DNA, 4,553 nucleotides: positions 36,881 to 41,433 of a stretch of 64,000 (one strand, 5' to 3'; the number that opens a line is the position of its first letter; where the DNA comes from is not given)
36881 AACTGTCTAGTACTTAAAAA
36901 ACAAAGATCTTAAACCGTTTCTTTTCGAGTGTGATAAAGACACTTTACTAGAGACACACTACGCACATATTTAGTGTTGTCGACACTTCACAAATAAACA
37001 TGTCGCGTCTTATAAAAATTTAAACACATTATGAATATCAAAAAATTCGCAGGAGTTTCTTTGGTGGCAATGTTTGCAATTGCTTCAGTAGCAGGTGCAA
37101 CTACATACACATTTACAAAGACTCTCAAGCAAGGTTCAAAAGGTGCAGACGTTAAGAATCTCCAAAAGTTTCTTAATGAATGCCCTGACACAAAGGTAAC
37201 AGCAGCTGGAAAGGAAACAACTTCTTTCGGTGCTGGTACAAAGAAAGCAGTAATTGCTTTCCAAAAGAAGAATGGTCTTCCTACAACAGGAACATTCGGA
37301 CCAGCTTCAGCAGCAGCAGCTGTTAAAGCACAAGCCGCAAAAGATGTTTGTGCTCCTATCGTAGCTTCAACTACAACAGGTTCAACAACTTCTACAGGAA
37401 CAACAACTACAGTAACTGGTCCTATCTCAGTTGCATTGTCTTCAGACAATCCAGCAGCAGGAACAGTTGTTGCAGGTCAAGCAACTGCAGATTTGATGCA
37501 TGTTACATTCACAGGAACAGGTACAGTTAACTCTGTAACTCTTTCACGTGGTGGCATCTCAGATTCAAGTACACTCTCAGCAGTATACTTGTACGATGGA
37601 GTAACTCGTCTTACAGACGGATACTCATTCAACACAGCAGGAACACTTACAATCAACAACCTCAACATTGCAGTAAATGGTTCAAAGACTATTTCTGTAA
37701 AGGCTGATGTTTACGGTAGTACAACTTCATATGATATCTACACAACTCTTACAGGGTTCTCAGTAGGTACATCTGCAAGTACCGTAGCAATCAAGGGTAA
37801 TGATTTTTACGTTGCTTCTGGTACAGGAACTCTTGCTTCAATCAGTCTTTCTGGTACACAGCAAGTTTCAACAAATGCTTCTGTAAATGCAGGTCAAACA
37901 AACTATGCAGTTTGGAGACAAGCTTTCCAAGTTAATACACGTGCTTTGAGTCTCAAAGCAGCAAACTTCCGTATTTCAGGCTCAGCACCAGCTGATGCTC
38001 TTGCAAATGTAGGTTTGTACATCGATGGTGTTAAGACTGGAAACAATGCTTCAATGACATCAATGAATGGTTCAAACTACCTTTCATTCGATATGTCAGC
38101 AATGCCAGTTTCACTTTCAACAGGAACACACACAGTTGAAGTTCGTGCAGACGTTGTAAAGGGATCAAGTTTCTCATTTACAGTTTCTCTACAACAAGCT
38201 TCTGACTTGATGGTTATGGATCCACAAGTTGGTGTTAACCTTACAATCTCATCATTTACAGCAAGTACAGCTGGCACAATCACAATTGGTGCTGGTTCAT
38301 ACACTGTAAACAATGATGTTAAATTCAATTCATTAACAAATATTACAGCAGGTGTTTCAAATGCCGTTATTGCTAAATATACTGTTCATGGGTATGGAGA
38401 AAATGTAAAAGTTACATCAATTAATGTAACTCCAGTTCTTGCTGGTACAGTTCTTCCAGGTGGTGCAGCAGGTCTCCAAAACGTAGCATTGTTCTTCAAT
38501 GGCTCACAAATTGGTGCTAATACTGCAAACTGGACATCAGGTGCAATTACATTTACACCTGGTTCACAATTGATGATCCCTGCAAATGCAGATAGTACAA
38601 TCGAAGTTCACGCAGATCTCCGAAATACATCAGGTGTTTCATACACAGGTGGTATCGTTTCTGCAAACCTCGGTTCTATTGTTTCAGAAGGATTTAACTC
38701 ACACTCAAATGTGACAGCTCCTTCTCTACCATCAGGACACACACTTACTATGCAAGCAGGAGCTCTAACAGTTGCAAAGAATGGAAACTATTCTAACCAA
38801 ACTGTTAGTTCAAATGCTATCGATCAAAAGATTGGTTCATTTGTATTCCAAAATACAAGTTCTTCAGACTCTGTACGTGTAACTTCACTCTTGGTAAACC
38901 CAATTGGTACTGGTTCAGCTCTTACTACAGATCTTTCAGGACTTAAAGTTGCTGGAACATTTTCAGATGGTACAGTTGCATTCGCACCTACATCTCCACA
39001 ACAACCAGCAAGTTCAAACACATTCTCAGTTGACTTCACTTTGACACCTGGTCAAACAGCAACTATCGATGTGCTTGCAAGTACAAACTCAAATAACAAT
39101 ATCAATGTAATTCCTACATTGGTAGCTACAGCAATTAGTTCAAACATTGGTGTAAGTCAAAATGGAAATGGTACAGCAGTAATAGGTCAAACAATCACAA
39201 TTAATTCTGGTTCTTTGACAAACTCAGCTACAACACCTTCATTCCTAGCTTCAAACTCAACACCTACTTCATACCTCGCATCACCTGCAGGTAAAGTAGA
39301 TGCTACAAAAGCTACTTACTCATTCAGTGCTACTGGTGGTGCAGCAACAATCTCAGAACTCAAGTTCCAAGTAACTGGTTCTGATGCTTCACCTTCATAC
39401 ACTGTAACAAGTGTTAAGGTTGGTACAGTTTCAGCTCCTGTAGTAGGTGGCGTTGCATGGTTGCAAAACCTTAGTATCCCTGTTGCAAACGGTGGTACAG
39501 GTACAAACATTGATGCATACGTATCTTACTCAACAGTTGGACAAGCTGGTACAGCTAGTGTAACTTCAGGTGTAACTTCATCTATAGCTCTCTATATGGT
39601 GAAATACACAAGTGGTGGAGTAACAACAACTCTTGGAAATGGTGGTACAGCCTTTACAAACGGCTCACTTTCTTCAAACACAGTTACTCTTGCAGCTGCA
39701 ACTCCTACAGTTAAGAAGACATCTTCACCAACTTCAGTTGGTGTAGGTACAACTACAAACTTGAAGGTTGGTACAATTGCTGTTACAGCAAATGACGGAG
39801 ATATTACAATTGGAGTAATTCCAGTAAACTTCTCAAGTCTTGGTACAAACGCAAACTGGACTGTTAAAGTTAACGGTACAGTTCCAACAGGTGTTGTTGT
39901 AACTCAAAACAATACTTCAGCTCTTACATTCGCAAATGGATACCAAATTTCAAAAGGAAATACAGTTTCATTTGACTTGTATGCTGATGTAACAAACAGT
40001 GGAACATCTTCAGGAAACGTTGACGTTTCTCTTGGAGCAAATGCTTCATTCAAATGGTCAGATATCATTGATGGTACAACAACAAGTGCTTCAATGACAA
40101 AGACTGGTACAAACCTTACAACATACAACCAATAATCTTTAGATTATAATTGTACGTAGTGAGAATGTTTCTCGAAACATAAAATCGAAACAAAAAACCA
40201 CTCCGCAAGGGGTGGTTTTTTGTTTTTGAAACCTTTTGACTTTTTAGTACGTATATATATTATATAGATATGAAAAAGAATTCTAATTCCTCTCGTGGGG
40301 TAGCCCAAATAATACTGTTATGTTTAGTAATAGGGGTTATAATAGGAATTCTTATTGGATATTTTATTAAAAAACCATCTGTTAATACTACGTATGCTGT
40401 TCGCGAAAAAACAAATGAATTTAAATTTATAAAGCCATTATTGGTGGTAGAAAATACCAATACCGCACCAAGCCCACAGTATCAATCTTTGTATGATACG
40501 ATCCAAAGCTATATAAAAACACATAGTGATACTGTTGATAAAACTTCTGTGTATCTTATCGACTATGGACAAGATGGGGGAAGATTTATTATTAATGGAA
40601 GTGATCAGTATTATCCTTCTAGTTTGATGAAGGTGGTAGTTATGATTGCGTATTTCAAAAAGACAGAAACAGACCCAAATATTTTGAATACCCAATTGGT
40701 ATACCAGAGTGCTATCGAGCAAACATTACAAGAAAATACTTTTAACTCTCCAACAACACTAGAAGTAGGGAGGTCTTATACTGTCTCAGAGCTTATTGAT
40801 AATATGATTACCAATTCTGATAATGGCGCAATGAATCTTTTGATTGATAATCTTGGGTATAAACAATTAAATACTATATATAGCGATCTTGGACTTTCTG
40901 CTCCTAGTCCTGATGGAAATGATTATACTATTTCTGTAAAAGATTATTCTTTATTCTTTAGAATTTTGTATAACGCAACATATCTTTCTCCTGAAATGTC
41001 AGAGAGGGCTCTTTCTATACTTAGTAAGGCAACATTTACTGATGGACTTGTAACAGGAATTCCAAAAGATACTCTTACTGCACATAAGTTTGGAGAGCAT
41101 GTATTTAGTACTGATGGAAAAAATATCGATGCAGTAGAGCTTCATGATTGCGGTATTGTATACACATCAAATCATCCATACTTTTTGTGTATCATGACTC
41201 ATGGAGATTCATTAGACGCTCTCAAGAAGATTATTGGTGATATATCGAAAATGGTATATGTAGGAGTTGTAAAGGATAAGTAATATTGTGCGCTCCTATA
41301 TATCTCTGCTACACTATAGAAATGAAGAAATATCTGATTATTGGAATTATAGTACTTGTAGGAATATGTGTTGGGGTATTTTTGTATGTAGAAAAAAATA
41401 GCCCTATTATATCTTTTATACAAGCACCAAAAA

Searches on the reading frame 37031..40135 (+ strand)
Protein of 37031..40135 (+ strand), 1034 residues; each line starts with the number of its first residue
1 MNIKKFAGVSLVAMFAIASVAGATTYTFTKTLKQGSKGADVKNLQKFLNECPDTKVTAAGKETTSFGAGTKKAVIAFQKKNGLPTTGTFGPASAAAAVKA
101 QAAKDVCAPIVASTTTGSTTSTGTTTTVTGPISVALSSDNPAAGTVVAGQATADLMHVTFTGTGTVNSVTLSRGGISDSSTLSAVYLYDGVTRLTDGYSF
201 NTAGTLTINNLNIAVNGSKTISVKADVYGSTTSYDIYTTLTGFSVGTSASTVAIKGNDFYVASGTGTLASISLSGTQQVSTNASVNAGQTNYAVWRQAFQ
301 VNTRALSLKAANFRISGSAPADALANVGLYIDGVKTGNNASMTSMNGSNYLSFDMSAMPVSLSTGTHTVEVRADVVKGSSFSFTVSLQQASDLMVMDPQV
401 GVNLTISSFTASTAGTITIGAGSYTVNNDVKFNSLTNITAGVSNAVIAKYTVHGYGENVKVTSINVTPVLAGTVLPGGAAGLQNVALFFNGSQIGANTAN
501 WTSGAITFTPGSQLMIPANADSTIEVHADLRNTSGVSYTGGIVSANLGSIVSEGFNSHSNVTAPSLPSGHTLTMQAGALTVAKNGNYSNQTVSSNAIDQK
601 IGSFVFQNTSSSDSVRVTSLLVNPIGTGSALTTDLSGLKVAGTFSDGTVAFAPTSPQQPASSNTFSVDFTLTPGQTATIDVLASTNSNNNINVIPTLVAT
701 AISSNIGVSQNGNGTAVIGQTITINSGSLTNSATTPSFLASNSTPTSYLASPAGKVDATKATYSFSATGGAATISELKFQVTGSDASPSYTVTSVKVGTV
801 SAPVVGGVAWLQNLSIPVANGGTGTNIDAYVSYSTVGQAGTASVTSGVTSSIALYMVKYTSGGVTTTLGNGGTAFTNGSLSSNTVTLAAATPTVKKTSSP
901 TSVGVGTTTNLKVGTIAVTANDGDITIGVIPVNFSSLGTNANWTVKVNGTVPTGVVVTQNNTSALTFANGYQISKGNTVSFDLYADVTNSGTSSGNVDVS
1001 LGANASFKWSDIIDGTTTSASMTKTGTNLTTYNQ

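Call 34: search_protein_families(library=pfam, proteins=[window:37031-40135:+], max_evalue=0.00001)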
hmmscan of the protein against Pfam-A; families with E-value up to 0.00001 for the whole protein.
window:37031-40135:+ (1034 aa): 1 family
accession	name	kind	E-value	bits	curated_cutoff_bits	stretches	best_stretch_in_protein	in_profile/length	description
PF01471.23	PG_binding_1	-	7.6e-12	45.7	23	1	38-92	2-52/57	Putative peptidoglycan binding domain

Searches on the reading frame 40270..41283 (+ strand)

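Call 35: search_protein_families(library=pfam, proteins=[window:40270-41283:+], max_evalue=0.00001)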
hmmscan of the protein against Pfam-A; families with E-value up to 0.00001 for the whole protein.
window:40270-41283:+ (337 aa): 1 family
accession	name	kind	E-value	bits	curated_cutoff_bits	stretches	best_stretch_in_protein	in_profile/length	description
PF13354.11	Beta-lactamase2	-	1.6e-35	122.9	22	1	102-310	9-214/214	Beta-lactamase enzyme family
